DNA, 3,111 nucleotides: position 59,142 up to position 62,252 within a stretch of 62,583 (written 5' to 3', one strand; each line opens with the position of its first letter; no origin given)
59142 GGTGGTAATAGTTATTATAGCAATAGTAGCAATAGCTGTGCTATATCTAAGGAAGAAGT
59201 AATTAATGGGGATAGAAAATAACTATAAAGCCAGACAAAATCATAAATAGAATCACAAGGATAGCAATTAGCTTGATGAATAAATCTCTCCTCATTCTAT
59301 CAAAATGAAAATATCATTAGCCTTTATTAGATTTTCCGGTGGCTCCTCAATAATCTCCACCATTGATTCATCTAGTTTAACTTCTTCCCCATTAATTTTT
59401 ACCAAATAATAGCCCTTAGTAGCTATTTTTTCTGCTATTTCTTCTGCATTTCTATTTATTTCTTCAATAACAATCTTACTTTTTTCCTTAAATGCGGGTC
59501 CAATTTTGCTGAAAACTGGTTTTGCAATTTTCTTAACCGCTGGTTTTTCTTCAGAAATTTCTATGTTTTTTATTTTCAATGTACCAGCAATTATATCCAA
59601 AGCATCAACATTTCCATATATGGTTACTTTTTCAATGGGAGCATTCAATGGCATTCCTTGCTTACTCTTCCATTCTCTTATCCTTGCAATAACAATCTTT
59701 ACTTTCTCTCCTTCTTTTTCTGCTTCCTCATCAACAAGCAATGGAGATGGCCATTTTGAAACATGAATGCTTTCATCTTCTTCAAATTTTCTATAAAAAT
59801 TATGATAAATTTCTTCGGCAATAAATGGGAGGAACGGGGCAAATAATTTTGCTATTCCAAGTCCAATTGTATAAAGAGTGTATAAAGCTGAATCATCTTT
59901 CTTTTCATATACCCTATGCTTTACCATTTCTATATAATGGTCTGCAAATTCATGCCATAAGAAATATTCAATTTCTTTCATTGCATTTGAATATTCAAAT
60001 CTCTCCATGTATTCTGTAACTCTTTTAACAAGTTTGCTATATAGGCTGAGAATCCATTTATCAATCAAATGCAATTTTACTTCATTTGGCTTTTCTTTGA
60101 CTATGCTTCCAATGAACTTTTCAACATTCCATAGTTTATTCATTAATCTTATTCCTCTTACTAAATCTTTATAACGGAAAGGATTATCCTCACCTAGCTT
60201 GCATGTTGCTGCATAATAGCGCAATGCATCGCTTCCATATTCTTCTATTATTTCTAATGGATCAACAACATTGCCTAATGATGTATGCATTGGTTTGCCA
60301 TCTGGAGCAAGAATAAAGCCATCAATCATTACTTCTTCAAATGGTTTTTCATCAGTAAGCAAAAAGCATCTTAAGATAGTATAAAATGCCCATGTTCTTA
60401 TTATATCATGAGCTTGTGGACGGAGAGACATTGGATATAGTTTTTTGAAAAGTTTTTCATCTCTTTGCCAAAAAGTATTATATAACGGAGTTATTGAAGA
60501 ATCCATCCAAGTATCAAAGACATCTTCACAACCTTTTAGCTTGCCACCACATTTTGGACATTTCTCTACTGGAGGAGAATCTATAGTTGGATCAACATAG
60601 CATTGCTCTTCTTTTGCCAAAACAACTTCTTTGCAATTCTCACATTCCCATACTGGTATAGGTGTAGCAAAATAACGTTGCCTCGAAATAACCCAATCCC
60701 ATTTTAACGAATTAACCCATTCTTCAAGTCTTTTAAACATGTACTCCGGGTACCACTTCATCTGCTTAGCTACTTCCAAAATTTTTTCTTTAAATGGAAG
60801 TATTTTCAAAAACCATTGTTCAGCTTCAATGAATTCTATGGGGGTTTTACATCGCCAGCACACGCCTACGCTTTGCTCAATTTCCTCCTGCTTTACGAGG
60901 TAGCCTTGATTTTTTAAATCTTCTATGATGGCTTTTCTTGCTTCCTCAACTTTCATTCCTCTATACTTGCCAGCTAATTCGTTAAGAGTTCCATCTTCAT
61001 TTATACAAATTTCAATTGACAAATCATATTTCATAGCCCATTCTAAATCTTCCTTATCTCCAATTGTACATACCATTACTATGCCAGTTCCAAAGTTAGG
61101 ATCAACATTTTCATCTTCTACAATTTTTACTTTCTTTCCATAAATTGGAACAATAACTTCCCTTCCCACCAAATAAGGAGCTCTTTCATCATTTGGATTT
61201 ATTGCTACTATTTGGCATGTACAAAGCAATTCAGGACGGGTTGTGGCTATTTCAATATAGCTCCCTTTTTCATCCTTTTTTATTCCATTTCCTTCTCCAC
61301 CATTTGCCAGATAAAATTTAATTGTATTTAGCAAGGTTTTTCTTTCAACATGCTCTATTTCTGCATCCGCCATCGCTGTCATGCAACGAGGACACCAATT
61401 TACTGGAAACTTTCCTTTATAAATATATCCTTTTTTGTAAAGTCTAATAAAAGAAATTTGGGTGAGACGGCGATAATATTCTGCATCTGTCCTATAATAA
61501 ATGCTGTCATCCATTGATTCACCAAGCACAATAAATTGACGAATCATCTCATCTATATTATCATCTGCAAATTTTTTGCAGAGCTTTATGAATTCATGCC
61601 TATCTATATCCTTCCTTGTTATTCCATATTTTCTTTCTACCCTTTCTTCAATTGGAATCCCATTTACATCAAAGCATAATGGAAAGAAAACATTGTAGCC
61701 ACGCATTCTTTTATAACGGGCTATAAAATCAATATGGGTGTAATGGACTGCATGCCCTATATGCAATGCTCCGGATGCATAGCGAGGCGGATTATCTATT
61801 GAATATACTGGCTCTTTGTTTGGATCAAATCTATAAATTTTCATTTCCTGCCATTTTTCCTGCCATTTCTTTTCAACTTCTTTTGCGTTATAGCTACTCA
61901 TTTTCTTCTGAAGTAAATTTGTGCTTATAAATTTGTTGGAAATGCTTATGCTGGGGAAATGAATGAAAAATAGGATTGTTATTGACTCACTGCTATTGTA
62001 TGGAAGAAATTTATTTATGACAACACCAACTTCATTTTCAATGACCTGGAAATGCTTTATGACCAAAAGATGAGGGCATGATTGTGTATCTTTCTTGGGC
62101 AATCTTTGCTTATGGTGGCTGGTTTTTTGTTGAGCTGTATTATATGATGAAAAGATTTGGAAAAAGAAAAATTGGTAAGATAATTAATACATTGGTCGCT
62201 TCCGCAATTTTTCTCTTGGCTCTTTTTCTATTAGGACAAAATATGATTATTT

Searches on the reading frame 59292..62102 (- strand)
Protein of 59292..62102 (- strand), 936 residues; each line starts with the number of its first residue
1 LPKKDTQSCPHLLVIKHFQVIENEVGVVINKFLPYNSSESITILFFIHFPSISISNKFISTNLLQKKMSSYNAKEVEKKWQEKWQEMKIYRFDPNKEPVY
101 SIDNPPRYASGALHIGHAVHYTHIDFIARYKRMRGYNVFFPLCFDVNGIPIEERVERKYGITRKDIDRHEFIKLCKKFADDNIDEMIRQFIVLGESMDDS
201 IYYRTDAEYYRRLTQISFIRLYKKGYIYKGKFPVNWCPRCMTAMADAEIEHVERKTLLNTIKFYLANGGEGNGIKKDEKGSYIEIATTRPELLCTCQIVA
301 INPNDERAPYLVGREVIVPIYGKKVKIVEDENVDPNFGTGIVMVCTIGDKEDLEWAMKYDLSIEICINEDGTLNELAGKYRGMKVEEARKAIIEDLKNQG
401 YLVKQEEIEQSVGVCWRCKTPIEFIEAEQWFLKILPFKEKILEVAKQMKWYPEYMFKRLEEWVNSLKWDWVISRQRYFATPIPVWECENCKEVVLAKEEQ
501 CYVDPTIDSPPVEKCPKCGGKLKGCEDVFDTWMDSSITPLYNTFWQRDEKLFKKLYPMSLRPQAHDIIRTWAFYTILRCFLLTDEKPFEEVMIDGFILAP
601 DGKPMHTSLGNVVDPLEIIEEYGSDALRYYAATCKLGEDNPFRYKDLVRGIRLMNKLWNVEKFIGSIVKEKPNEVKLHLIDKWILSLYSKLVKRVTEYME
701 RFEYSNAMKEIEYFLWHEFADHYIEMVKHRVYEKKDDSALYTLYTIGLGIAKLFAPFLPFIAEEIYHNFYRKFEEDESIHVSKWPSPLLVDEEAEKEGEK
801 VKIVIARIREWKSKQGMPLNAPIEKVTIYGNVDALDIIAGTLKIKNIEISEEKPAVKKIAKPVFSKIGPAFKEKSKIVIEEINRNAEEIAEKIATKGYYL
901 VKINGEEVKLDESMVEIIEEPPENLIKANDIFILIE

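Call 68: search_protein_families(library=pfam, proteins=[window:59292-62102:-], max_evalue=0.01)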
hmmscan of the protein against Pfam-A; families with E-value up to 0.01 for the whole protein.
window:59292-62102:- (936 aa): 6 families
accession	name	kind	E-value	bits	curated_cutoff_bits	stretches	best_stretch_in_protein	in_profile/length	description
PF00133.28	tRNA-synt_1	-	1.9e-88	297.4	22.7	1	79-639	1-410/414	tRNA synthetases class I (I, L, M and V)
PF08264.19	Anticodon_1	-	1.2e-38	132.8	25.1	1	681-825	1-146/148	Anticodon-binding domain of tRNA ligase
PF09334.17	tRNA-synt_1g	-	3.4e-24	85.8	20.1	2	106-250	7-136/391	tRNA synthetases class I (M)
PF13603.12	tRNA-synt_1_2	-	2.3e-07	30.9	25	1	310-374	83-147/185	Leucyl-tRNA synthetase, editing domain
PF19302.4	DUF5915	-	8.1e-05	22.7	27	1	836-929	2-96/195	Domain of unknown function (DUF5915)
PF01406.26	tRNA-synt_1e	-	0.00045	20.1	27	0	112-140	22-50/301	tRNA synthetases class I (C) catalytic domain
